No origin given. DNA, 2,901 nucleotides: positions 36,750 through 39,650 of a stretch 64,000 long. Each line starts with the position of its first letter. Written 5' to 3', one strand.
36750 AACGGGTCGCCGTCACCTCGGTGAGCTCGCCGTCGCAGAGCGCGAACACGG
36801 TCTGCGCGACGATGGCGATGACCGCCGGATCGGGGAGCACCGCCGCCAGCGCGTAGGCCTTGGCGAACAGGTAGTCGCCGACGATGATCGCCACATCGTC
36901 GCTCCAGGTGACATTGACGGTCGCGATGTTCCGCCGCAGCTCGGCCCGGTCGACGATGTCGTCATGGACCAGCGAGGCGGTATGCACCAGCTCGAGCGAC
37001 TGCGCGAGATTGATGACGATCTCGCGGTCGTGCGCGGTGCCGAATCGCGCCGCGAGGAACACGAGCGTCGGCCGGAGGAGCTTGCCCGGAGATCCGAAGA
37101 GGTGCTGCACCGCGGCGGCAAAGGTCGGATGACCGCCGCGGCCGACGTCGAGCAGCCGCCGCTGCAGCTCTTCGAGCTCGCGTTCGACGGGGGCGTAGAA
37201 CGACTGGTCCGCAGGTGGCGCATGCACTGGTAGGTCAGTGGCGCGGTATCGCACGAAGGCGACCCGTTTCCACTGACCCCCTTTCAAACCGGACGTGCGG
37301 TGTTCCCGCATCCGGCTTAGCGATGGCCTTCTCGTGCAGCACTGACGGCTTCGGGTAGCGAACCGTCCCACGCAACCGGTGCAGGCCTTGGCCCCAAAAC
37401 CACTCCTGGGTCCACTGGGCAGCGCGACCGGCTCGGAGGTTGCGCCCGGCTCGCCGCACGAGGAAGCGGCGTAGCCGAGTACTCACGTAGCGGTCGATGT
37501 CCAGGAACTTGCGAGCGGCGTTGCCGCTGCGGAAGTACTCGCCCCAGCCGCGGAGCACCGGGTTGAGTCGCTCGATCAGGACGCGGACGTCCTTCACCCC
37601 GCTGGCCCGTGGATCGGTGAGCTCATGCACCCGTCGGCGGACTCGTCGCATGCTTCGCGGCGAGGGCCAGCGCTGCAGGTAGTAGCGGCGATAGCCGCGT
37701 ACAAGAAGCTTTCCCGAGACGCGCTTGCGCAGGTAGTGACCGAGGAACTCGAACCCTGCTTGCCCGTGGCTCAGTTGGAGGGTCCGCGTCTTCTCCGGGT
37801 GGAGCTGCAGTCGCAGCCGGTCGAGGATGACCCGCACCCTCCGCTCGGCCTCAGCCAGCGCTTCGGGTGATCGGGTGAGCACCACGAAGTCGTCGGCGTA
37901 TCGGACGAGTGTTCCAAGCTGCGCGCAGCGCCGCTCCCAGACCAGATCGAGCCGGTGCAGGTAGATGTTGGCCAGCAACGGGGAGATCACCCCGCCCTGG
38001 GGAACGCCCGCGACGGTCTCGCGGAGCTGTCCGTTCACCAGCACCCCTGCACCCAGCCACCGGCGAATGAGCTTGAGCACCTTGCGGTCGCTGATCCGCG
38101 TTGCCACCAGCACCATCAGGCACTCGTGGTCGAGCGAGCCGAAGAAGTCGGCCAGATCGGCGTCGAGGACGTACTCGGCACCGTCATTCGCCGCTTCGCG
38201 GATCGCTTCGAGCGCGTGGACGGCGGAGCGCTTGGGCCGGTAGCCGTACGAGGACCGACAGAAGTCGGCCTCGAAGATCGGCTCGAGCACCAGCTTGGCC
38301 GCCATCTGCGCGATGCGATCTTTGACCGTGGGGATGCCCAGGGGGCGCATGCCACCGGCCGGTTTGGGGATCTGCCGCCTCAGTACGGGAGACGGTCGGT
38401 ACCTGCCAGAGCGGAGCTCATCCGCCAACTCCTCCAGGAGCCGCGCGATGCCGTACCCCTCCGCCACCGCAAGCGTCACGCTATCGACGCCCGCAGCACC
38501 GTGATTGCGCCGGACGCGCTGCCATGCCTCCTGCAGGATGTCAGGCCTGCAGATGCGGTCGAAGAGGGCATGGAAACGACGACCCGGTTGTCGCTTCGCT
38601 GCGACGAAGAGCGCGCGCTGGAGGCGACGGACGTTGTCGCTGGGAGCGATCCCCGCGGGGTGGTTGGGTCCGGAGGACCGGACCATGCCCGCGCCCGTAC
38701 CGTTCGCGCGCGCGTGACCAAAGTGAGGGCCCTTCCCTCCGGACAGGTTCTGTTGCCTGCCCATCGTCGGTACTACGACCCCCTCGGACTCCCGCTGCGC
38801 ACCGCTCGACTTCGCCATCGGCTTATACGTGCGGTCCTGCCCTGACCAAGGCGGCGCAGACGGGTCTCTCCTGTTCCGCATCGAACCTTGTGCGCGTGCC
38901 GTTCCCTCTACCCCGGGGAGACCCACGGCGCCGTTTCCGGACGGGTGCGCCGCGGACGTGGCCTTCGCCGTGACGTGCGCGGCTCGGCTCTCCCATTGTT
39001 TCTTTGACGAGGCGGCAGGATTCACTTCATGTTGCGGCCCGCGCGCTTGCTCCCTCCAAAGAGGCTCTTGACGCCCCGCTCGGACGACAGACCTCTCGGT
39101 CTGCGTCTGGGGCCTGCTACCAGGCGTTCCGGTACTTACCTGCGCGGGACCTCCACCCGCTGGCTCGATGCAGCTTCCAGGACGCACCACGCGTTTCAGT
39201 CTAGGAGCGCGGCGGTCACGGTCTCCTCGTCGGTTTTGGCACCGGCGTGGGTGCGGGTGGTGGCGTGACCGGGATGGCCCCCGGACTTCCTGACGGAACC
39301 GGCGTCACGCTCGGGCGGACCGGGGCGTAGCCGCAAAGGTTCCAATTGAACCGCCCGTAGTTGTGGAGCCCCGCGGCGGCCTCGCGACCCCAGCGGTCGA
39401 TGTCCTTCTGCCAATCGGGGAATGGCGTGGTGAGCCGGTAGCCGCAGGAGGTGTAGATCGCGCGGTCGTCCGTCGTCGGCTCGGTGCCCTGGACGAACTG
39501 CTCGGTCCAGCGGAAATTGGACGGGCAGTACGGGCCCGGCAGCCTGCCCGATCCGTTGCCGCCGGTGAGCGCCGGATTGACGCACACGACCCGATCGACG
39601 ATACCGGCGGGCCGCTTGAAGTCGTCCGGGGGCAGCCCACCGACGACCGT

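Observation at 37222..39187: Complete group II intron (RT/maturase, no En domain) inserted 28 nt downstream of ponA and abutting a polyprenyl synthase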

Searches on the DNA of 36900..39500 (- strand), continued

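Call 61: search_rna_families(sources=[L140, L077, L064, L003, L019, L066, L075, L079, L068, L146, L156, L166], threshold=gathering)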
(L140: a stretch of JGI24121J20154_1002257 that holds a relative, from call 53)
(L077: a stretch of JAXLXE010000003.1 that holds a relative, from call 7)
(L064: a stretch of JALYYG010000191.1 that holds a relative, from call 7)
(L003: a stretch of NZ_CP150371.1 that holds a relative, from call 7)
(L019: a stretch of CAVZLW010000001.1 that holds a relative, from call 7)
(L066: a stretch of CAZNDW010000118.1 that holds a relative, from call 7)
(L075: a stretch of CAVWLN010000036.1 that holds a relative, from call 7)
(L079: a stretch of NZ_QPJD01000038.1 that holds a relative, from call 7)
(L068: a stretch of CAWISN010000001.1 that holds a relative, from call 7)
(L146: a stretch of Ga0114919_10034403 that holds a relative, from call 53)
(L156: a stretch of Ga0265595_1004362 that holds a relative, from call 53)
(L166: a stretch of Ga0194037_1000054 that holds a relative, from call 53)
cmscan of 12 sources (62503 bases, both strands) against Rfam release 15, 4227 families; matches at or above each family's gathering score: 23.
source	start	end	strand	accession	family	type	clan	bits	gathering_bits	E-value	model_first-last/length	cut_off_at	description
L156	2946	3182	+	RF02005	group-II-D1D4-6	Intron;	CL00102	143.9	49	4.7e-41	1-225/225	no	Group II catalytic intron D1-D4-6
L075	2605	2747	+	RF02003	group-II-D1D4-4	Intron;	CL00102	108.9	49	2e-23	1-138/138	no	Group II catalytic intron D1-D4-4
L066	436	572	+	RF02003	group-II-D1D4-4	Intron;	CL00102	101.7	49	1.4e-21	1-138/138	no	Group II catalytic intron D1-D4-4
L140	154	296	+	RF02003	group-II-D1D4-4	Intron;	CL00102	92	49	5.1e-19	1-138/138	no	Group II catalytic intron D1-D4-4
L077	2408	2543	+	RF02003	group-II-D1D4-4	Intron;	CL00102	90.5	49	1.2e-18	1-138/138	no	Group II catalytic intron D1-D4-4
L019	2658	2792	+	RF02003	group-II-D1D4-4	Intron;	CL00102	87.1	49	9.2e-18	1-138/138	no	Group II catalytic intron D1-D4-4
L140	2037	2154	+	RF01999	group-II-D1D4-2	Intron;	CL00102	87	36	3.5e-16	1-118/118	no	Group II catalytic intron D1-D4-2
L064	180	316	+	RF02003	group-II-D1D4-4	Intron;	CL00102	85.1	49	3.1e-17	1-138/138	no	Group II catalytic intron D1-D4-4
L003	2648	2783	+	RF02003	group-II-D1D4-4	Intron;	CL00102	80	49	6.5e-16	1-138/138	no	Group II catalytic intron D1-D4-4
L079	1764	1880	+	RF02003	group-II-D1D4-4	Intron;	CL00102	78.2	49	2e-15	1-138/138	no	Group II catalytic intron D1-D4-4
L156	866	1103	+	RF02005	group-II-D1D4-6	Intron;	CL00102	78.2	49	3.8e-20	1-225/225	no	Group II catalytic intron D1-D4-6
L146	721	982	+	RF02005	group-II-D1D4-6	Intron;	CL00102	68.5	49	5e-17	1-225/225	no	Group II catalytic intron D1-D4-6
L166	1062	1181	+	RF02003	group-II-D1D4-4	Intron;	CL00102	62.9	49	2e-11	1-138/138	no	Group II catalytic intron D1-D4-4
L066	2958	3051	-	RF01051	c-di-GMP-I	Cis-reg; riboswitch;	CL00126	61.4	35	1.4e-09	1-87/87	no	c-di-GMP-I riboswitch aptamer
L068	2470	2594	+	RF02003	group-II-D1D4-4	Intron;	CL00102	57.4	49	5.3e-10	1-138/138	no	Group II catalytic intron D1-D4-4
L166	2620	2693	+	RF00029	Intron_gpII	Intron;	-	55.1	40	4.4e-08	1-77/77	no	Group II catalytic intron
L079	3571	3642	+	RF00029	Intron_gpII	Intron;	-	51.5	40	3.2e-07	1-77/77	no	Group II catalytic intron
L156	2674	2823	+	RF00029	Intron_gpII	Intron;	-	51.2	40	3.8e-07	1-77/77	no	Group II catalytic intron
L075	4424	4498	+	RF00029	Intron_gpII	Intron;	-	47.9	40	2.5e-06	1-77/77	no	Group II catalytic intron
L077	4264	4401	+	RF00029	Intron_gpII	Intron;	-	47.6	40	2.9e-06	1-77/77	no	Group II catalytic intron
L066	2237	2340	+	RF00029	Intron_gpII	Intron;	-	47.4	40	3.2e-06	1-77/77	no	Group II catalytic intron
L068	4306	4366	+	RF00029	Intron_gpII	Intron;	-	42.8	40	4.3e-05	1-77/77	no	Group II catalytic intron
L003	4503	4559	+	RF00029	Intron_gpII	Intron;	-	42.2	40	6.3e-05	1-77/77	no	Group II catalytic intron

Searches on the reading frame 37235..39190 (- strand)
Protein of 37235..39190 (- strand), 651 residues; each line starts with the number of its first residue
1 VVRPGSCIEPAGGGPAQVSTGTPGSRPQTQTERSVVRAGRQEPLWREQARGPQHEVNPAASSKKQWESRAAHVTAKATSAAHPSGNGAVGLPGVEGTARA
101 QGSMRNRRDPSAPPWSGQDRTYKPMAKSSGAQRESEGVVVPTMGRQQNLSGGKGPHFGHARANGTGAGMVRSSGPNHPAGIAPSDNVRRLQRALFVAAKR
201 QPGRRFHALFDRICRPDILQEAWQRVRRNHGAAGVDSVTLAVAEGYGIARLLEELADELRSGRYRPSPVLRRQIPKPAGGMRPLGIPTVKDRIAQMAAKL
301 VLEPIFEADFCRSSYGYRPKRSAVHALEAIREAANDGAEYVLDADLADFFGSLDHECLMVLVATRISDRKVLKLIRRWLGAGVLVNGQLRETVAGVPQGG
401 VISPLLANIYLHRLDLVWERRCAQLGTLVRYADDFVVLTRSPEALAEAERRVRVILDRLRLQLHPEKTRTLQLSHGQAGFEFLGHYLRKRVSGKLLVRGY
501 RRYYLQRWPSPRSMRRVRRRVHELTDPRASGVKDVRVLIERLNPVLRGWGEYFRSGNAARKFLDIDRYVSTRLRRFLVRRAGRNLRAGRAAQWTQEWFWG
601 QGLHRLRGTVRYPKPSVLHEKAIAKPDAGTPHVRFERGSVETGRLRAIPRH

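Call 5: search_protein_families(library=pfam, proteins=[window:37235-39190:-])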
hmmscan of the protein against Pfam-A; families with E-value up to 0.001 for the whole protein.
window:37235-39190:- (651 aa): 2 families
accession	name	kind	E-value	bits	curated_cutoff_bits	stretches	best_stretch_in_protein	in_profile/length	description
PF00078.32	RVT_1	-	1.2e-35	123.6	29.6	1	274-486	1-204/205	Reverse transcriptase (RNA-dependent DNA polymerase)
PF08388.16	GIIM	-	1.2e-13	51.3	23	1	514-584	1-70/80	Group II intron, maturase-specific domain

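Call 6: search_protein_families(library=ncbifam, proteins=[window:37235-39190:-])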
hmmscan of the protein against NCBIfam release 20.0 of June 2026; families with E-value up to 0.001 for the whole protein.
window:37235-39190:- (651 aa): 6 families
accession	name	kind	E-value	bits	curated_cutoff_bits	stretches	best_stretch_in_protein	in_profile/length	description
TIGR04416.1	group_II_RT_mat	equivalog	2.4e-117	392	300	1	217-580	2-352/353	group II intron reverse transcriptase/maturase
NF038233.2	retron_St85_RT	exception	3.7e-17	62.5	235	1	273-469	29-211/289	retron St85 family RNA-directed DNA polymerase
NF041746.1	Drt2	equivalog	1.1e-15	57.8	390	1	391-474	219-302/416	antiviral reverse transcriptase Drt2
NF041747.1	Drt3a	equivalog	1.4e-14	54.2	200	1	330-488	101-263/412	antiviral reverse transcriptase Drt3a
NF042941.1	Retron_TIR_antiphage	equivalog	3.9e-07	29.2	600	1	273-437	33-182/464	TIR domain-containing anti-phage reverse transcriptase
NF038237.1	retron_Ec67_fus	exception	2e-05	23.3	450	1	273-443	41-209/572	retron Ec67 family RNA-directed DNA polymerase/endonuclease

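Call 7: find_related_loci(query=window:37238-38818:-, collection=genome_contigs, flank=3000)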
Query window:37238-38818:- (527 aa) in genome_contigs; peptide patterns used: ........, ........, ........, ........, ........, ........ (x = any residue, [..] = any of these).
599 stretches matched a pattern (row limit reached: there are more); 593 encode a relative of the query (tblastn E <= 1e-3); the best 80 are kept; 80 distinct loci.
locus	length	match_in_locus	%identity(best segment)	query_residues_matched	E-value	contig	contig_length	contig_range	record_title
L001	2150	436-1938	61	2-497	0e+0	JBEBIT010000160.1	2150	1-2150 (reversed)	MAG: Steroidobacteraceae bacterium isolate SF1_2_31 NODE_63033_length_2150_cov_4.750366, whole genome shotgun sequence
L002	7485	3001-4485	62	2-495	0e+0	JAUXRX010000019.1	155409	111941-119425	MAG: Archangium sp. isolate C12_metabat.bin.17_sub C12_k141_15769, whole genome shotgun sequence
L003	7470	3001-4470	62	3-490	0e+0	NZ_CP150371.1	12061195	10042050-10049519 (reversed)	Sorangium sp. So ce176 chromosome, complete genome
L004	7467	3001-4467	62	1-489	0e+0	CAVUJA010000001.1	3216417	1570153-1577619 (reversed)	MAG: uncultured Acidobacteriota bacterium isolate MFD01872.bin.1.270 genome assembly, contig: contig_31940, whole genome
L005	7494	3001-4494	60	1-490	0e+0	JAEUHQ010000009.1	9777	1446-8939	MAG: Planctomycetota bacterium isolate new MAG-21 k141_1381438, whole genome shotgun sequence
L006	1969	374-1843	63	1-489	0e+0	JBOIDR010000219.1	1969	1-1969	MAG: Gammaproteobacteria bacterium isolate SD8036_maxbin2.bin.2 NODE_31463_length_1969_cov_28.565689, whole genome shotg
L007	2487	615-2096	61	1-489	0e+0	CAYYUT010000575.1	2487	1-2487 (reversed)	MAG TPA_asm: uncultured Spirochaetales bacterium isolate SRP128890_co1_10 genome assembly, contig: NODE_59031_length_248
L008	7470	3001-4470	61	1-489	0e+0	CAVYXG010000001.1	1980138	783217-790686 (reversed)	MAG: uncultured Actinomycetes bacterium isolate MFD04944.bin.1.326 genome assembly, contig: contig_16601, whole genome s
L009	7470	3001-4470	61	1-489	0e+0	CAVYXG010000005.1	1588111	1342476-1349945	MAG: uncultured Actinomycetes bacterium isolate MFD04944.bin.1.326 genome assembly, contig: contig_40964, whole genome s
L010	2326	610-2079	60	1-490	0e+0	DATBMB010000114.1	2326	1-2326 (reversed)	MAG TPA_asm: Burkholderiales bacterium isolate SMAG_U3987 k141_244771, whole genome shotgun sequence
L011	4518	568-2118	59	1-516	0e+0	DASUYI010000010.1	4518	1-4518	MAG TPA_asm: Steroidobacteraceae bacterium isolate SMAG_U1891 k141_1105563, whole genome shotgun sequence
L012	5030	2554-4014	59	1-489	0e+0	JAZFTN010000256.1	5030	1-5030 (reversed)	MAG: Acidimicrobiia bacterium isolate BS2bin.34 BS2bin.34_256, whole genome shotgun sequence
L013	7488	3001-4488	57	2-489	2e-179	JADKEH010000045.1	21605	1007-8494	MAG: Candidatus Rhodoferax randersensis isolate Rand_18-Q3-R56-63_BAT3C.105_sub tig00811632-10-215250, whole genome shot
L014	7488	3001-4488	57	2-489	2e-179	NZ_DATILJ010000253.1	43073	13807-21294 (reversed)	MAG: Aquabacterium sp. isolate SMAG_U15741 k141_101116, whole genome shotgun sequence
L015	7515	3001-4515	57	2-498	4e-179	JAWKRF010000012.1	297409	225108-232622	MAG: Polyangiaceae bacterium isolate AC1.156 AC1.156.fa-12, whole genome shotgun sequence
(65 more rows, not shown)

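Call 37: search_solved_structures(query=window:37238-38818:-, max_evalue=0.00001)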
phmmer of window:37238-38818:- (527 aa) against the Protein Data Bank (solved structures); distinct sequences matched with E-value up to 0.00001: 12.
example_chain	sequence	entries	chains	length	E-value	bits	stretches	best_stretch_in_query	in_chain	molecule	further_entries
7uim_D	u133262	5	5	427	4.2e-60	207.2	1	85-453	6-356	Group II intron reverse transcriptase/maturase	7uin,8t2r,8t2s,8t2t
6ar1_A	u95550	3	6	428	1.1e-57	199.2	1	84-451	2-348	GsI-IIC RT | Trt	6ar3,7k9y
5hhj_A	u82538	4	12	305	3.8e-54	187.6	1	82-346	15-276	Retron-type reverse transcriptase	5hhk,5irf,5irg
5hhl_A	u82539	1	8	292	2.4e-53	184.9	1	85-348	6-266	Retron-type reverse transcriptase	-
6me0_C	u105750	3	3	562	6e-49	170.4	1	99-501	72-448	Maturase reverse transcriptase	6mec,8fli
5g2x_C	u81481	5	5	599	8.2e-46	160.1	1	82-292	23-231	GROUP II INTRON-ENCODED PROTEIN LTRA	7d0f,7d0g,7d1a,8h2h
7kft_D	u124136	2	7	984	2.6e-28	102.3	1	75-365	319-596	Cas6-RT-Cas1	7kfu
9d5x_A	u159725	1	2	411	3.2e-19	72.3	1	85-452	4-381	Group II intron-like 4 reverse transcriptase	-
9d4s_A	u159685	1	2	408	3.7e-19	72.1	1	85-452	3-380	Group II intron-like 4 reverse transcriptase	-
8ub7_A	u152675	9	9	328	9.2e-15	57.6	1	79-361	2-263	Reverse transcriptase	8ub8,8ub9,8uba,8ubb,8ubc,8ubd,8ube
9ioa_A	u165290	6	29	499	2.9e-12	49.4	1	128-348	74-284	RNA-dependent DNA polymerase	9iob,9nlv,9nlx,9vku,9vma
8bgj_A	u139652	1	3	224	1.8e-07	33.5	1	191-316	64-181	RNA-directed DNA polymerase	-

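Call 49: search_dna_similar(query=window:37238-38818:-, collection=plasmids, mode=protein, max_rows=30)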
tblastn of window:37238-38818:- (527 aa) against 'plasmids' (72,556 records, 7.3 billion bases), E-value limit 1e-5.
The search stops at 5000 records and this limit was reached: more records match than are counted here, and every count below describes the 5000 best-scoring records only.
Records with a match: at least 5000; places in all: 7587; records where one place covers at least 80% of the query: 148.
Best place of each record, by identity: <60% 5000.
By first word of the organism name: Klebsiella 3177; Escherichia 703; Enterobacter 229; Citrobacter 110; Sinorhizobium 95; Bacillus 78; Salmonella 62; Streptomyces 49; Bradyrhizobium 44; Pseudomonas 39; and 104 more.
By predicted mobility (MOB-suite, as given by PLSDB): conjugative 2852; mobilizable 1204; non-mobilizable 944.
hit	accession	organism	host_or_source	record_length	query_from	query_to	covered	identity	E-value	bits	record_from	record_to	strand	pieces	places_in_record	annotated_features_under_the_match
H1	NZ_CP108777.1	Embleya sp. NBC_00896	-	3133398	1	492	93%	56.8%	5e-138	447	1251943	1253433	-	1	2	none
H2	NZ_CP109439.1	Streptomyces sp. NBC_01483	-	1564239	22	486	88%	46.6%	1e-96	328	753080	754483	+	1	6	none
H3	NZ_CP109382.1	Streptomyces atratus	-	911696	13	488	90%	44.6%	2e-89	307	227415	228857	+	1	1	ltrA: group II intron reverse transcriptase/maturase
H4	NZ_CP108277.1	Streptomyces atratus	-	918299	13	488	90%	44.6%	4e-89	306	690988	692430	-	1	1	ltrA: group II intron reverse transcriptase/maturase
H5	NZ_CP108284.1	Streptomyces atratus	-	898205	13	488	90%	44.4%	1e-88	305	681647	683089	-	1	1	ltrA: group II intron reverse transcriptase/maturase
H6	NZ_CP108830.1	Streptomyces sp. NBC_00857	-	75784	22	487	88%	45.3%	2e-93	319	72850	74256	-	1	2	ltrA: group II intron reverse transcriptase/maturase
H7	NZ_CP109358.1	Streptomyces sp. NBC_01562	-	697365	8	445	83%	48.1%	2e-95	325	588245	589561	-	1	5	ltrA: group II intron reverse transcriptase/maturase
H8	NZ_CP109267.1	Streptomyces sp. NBC_01643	-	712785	22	445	80%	49.5%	1e-97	331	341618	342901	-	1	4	ltrA: group II intron reverse transcriptase/maturase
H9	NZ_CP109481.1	Streptomyces sp. NBC_01450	-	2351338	22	445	80%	49.2%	1e-96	328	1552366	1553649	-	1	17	none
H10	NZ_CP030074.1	Streptomyces cadmiisoli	Whole organism,soil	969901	11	444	82%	47.0%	4e-84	292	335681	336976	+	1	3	ltrA: group II intron reverse transcriptase/maturase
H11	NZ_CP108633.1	Streptomyces sp. NBC_01136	-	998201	22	445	80%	47.8%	2e-92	316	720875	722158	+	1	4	ltrA: group II intron reverse transcriptase/maturase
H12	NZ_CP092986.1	Leptospira interrogans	Homo sapiens,blood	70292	9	445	83%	46.4%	4e-99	335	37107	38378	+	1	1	ltrA: group II intron reverse transcriptase/maturase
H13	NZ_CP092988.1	Leptospira interrogans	Homo sapiens,blood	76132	9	445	83%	46.4%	4e-99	335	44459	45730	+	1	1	ltrA: group II intron reverse transcriptase/maturase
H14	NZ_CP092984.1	Leptospira interrogans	Homo sapiens,blood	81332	9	445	83%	46.4%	4e-99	335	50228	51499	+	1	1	ltrA: group II intron reverse transcriptase/maturase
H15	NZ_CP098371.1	Leptospira interrogans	equine,bacterial culture,kidney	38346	9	445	83%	46.4%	5e-99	335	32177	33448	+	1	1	ltrA: group II intron reverse transcriptase/maturase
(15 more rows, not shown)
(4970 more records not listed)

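Call 50: get_annotated_region(hit=H1, flank=2500)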
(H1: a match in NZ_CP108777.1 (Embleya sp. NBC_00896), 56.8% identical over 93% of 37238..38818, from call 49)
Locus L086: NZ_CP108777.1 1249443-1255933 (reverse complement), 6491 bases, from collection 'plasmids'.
description: Embleya sp. NBC_00896 plasmid unnamed1, complete sequence
organism: Embleya sp. NBC_00896 (NCBI taxid 2975961)
taxonomy: Bacteria; Actinomycetota; Actinomycetes; Kitasatosporales; Streptomycetaceae; Embleya; Embleya sp. NBC 00896
host: -; source: -; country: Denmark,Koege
typing (MOB-suite, as given by PLSDB): non-mobilizable
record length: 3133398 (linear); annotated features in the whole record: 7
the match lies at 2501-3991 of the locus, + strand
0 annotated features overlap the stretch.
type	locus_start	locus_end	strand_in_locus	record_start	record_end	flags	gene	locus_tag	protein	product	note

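Call 53: find_related_loci(query=window:37238-38818:-, collection=metagenome_contigs, flank=1200)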
Query window:37238-38818:- (527 aa) in metagenome_contigs; peptide patterns used: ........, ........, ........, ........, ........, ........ (x = any residue, [..] = any of these).
600 stretches matched a pattern (row limit reached: there are more); 592 encode a relative of the query (tblastn E <= 1e-3); the best 80 are kept; 80 distinct loci.
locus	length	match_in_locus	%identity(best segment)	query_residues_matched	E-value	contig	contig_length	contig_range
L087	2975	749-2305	61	1-520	0e+0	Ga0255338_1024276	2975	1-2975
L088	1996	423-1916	64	2-498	0e+0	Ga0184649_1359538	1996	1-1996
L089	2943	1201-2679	64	3-494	0e+0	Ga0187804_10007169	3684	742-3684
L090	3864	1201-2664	61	3-489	0e+0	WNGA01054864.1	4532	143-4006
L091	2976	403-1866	62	3-489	0e+0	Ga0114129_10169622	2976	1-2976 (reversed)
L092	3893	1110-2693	58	2-514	0e+0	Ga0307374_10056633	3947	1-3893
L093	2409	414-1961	59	1-519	0e+0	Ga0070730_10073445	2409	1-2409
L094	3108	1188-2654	60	2-490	0e+0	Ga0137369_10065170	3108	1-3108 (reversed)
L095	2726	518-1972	60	2-489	0e+0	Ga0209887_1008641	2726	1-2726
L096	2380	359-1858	59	1-489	0e+0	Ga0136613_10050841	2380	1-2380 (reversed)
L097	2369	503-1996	58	2-490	0e+0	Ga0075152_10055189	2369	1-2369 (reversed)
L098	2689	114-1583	57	1-492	0e+0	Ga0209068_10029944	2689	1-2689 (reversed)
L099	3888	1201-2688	59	3-490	2e-178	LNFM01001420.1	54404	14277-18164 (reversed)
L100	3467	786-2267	58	1-489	2e-180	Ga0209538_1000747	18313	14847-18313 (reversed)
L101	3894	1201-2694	57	1-489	1e-180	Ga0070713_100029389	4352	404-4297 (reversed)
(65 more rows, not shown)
